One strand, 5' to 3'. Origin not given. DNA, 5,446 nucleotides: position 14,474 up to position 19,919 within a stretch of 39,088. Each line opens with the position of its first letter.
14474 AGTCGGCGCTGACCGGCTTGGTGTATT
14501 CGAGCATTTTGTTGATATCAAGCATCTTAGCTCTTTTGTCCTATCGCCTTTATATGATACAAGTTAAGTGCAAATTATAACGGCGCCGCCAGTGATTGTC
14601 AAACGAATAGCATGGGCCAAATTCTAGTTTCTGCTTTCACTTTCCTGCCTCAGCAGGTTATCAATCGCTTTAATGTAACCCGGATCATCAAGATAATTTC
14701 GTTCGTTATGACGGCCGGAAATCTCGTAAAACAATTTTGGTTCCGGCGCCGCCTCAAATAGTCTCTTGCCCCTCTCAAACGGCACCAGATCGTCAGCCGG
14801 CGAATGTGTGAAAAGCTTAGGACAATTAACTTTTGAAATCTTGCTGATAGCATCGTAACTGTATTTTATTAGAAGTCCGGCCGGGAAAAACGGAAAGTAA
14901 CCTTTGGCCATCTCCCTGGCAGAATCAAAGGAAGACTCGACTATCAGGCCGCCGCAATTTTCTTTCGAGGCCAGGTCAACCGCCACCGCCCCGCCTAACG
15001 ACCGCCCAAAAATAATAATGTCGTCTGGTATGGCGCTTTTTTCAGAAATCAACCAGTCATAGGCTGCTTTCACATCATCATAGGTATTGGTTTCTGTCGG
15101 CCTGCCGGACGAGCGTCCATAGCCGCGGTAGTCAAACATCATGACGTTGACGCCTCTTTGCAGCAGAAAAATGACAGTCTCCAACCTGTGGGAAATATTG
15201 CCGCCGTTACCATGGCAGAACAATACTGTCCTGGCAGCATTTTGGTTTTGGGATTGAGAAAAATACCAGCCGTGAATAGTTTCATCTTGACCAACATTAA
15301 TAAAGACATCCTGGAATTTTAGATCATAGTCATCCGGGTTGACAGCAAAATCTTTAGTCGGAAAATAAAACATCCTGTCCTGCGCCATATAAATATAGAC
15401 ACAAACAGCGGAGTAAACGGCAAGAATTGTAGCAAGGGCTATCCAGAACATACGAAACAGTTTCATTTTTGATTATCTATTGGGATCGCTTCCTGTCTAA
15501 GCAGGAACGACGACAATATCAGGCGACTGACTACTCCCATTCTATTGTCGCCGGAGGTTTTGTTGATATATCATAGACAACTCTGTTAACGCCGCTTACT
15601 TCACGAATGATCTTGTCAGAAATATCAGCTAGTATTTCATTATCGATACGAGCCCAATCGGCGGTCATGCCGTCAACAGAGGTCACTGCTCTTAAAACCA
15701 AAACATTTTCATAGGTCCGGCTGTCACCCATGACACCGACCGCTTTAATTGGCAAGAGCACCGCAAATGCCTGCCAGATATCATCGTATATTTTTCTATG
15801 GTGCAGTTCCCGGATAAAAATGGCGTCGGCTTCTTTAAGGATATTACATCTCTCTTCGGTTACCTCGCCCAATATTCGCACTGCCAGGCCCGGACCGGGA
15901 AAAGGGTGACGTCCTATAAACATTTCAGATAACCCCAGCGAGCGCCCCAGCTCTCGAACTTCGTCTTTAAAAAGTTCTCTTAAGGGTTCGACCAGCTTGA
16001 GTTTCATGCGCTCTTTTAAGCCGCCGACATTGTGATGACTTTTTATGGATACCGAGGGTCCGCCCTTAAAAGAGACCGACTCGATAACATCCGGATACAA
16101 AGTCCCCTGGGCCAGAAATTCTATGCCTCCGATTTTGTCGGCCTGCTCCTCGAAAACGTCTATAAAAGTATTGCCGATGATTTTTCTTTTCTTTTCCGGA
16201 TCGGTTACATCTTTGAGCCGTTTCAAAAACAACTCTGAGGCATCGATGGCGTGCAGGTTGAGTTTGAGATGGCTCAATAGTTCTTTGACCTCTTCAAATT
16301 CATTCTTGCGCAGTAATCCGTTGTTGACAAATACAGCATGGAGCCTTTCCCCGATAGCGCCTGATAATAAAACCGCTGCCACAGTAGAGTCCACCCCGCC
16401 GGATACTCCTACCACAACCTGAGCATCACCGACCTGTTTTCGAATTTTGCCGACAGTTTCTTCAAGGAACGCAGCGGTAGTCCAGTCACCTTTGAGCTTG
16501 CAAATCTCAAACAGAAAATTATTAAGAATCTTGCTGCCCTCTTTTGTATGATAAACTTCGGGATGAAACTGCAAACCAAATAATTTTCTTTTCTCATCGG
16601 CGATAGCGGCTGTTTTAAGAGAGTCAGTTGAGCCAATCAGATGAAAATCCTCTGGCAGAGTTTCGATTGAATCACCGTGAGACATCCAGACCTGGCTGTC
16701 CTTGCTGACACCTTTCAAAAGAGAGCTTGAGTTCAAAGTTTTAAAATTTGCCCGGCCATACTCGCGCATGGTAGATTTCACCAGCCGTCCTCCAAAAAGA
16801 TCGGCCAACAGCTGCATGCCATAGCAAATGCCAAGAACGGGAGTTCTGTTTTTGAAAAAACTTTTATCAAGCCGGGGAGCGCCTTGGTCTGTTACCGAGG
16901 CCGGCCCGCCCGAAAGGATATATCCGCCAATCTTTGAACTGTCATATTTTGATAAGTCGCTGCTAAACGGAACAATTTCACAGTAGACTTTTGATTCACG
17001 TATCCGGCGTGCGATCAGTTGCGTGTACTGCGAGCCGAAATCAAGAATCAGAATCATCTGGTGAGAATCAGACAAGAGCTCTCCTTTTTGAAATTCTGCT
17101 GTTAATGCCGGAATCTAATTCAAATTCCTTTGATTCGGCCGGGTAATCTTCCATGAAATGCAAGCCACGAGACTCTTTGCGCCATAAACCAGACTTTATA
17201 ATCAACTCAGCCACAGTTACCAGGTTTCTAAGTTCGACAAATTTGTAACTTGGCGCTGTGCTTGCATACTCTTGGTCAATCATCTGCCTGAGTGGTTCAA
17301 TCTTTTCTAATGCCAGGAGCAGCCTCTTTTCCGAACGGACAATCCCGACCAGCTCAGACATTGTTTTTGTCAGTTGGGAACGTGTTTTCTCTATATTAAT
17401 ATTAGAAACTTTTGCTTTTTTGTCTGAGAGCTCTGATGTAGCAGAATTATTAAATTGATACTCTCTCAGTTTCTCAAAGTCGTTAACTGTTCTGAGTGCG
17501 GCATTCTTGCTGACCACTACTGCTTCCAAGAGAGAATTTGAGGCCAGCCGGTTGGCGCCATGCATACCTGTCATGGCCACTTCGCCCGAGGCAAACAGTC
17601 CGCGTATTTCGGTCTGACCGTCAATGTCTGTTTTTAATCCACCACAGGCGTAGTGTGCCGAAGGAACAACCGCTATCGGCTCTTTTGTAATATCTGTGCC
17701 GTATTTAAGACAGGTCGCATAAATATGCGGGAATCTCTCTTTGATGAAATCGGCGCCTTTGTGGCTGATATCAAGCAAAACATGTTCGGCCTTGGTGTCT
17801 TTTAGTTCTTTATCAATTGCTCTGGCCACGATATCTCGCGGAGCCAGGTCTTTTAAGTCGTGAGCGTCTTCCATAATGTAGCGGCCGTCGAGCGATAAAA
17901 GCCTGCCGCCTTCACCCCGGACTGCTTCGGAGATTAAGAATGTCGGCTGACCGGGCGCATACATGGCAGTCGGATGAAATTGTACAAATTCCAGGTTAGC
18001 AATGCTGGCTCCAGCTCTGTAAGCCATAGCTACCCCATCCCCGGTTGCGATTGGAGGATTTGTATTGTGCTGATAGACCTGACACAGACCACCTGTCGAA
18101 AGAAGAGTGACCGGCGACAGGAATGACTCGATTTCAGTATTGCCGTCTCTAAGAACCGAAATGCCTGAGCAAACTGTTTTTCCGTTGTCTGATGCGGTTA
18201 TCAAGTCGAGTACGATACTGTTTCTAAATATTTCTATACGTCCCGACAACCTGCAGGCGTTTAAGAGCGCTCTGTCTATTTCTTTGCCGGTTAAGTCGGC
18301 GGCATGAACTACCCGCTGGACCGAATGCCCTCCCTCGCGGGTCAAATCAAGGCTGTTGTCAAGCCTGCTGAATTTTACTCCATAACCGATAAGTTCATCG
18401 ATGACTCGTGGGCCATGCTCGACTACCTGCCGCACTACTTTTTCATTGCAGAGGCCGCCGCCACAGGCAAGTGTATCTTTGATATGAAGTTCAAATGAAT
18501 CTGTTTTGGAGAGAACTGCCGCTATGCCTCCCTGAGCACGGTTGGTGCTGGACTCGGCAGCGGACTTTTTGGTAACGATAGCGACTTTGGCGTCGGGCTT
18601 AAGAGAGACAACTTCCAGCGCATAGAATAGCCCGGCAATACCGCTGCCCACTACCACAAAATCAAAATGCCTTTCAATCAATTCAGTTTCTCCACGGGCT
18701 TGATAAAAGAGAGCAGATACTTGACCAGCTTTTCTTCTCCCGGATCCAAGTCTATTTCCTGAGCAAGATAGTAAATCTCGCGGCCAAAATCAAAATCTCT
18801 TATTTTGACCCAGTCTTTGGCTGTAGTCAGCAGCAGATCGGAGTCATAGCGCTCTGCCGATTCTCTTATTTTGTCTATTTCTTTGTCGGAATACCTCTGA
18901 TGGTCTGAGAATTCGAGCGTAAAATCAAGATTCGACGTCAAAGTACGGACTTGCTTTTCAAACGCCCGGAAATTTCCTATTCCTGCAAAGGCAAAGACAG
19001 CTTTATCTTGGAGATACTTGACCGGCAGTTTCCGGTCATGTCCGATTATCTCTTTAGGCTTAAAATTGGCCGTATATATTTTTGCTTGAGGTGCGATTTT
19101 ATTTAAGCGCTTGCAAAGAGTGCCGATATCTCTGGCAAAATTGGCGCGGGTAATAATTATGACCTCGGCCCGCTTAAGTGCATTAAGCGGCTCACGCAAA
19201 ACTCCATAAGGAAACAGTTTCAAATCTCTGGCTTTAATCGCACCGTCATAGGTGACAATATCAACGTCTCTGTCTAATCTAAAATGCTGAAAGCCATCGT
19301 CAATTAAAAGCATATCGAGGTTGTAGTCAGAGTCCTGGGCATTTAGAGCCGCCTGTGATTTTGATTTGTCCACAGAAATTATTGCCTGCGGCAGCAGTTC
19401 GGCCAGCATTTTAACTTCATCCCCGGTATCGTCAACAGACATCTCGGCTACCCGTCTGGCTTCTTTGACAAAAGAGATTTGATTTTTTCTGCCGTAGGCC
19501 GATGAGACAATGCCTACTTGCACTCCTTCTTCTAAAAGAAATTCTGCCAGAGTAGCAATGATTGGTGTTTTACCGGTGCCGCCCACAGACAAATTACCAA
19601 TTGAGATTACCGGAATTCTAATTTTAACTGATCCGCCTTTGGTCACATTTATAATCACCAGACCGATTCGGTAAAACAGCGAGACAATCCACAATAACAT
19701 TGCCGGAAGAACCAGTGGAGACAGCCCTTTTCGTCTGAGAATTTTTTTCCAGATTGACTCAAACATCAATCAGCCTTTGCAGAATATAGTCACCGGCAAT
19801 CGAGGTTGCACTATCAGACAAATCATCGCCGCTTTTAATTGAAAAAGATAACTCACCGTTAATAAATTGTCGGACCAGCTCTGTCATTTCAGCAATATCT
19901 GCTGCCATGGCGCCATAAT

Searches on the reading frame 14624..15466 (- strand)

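Call 8: search_protein_families(library=pfam, proteins=[window:14624-15466:-], max_evalue=0.001)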
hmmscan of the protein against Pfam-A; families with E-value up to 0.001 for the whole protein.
window:14624-15466:- (280 aa): 7 families
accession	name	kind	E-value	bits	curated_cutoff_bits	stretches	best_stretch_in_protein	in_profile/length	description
PF12146.15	Hydrolase_4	-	5.5e-15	55.7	27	1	76-176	2-106/239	Serine aminopeptidase, S33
PF00561.26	Abhydrolase_1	-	1.5e-12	48.2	25.8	1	80-194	2-123/245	alpha/beta hydrolase fold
PF12697.13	Abhydrolase_6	-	3.3e-12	48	26.3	1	81-199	1-113/217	Alpha/beta hydrolase family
PF00326.27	Peptidase_S9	-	1.4e-08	35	22.6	1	98-239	6-169/213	Prolyl oligopeptidase family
PF20408.4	Abhydrolase_11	-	1.2e-07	32.1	27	1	79-220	3-133/193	Alpha/beta hydrolase domain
PF02129.25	Peptidase_S15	-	5.8e-06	26.6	23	1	80-169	46-116/262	X-Pro dipeptidyl-peptidase (S15 family)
PF20434.5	BD-FAE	-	9.7e-05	22.4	26.8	0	73-170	8-111/215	BD-FAE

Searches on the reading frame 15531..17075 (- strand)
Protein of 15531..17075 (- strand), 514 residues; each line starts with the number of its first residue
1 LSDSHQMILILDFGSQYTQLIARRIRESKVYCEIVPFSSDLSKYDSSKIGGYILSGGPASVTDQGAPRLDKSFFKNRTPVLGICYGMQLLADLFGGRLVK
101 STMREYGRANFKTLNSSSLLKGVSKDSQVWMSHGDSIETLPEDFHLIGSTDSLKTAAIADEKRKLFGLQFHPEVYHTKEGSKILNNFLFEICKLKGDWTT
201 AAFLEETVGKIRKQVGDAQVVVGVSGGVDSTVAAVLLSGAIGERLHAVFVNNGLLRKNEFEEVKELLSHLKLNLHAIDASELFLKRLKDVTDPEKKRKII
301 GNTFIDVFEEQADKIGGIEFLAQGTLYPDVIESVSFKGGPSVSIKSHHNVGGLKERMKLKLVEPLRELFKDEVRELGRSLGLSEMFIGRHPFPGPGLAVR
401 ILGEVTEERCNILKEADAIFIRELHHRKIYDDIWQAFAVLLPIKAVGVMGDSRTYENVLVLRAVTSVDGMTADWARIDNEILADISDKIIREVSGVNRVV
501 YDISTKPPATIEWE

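Call 8: search_protein_families(library=pfam, proteins=[window:15531-17075:-], max_evalue=0.001)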
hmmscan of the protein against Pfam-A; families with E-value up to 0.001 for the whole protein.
window:15531-17075:- (514 aa): 6 families
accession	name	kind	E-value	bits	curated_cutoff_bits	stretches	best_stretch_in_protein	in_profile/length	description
PF00117.34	GATase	-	3.6e-45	154.4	22.8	1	9-190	1-189/190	Glutamine amidotransferase class-I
PF00958.27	GMP_synt_C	-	2.8e-42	143.1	27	1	423-513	2-92/92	GMP synthase C terminal domain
PF02540.23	NAD_synthase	-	7e-11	42.2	21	1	209-283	10-85/242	NAD synthase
PF07722.19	Peptidase_C26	-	6.7e-09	36.3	20.5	1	71-173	99-219/219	Peptidase C26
PF06508.19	QueC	-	3e-06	27.3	22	1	220-281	2-62/210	Queuosine biosynthesis protein QueC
PF03054.22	tRNA_Me_trans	-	0.00016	21.8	20.6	0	219-252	2-34/202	tRNA methyl transferase HUP domain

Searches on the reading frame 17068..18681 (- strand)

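Call 8: search_protein_families(library=pfam, proteins=[window:17068-18681:-], max_evalue=0.001)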
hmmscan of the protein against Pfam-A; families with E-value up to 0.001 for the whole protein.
window:17068-18681:- (537 aa): 4 families
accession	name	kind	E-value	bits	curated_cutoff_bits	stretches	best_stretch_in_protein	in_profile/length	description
PF00890.30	FAD_binding_2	-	8.2e-88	295.8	20.4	1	7-384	1-414/414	FAD binding domain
PF02910.25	Succ_DH_flav_C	-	3.8e-14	53.2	20.8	1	434-515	1-88/130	Fumarate reductase flavoprotein C-term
PF01266.30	DAO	-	1.9e-05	24.8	27.9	1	7-80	1-58/353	FAD dependent oxidoreductase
PF07992.20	Pyr_redox_2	-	0.00065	19.7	26.1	0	6-38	1-31/291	Pyridine nucleotide-disulphide oxidoreductase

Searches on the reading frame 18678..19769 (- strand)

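Call 8: search_protein_families(library=pfam, proteins=[window:18678-19769:-], max_evalue=0.001)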
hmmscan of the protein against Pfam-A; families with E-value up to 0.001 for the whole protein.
window:18678-19769:- (363 aa): 1 family
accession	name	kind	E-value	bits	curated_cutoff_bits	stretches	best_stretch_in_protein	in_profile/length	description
PF02606.20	LpxK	-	1e-69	235.6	27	1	23-354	2-325/328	Tetraacyldisaccharide-1-P 4'-kinase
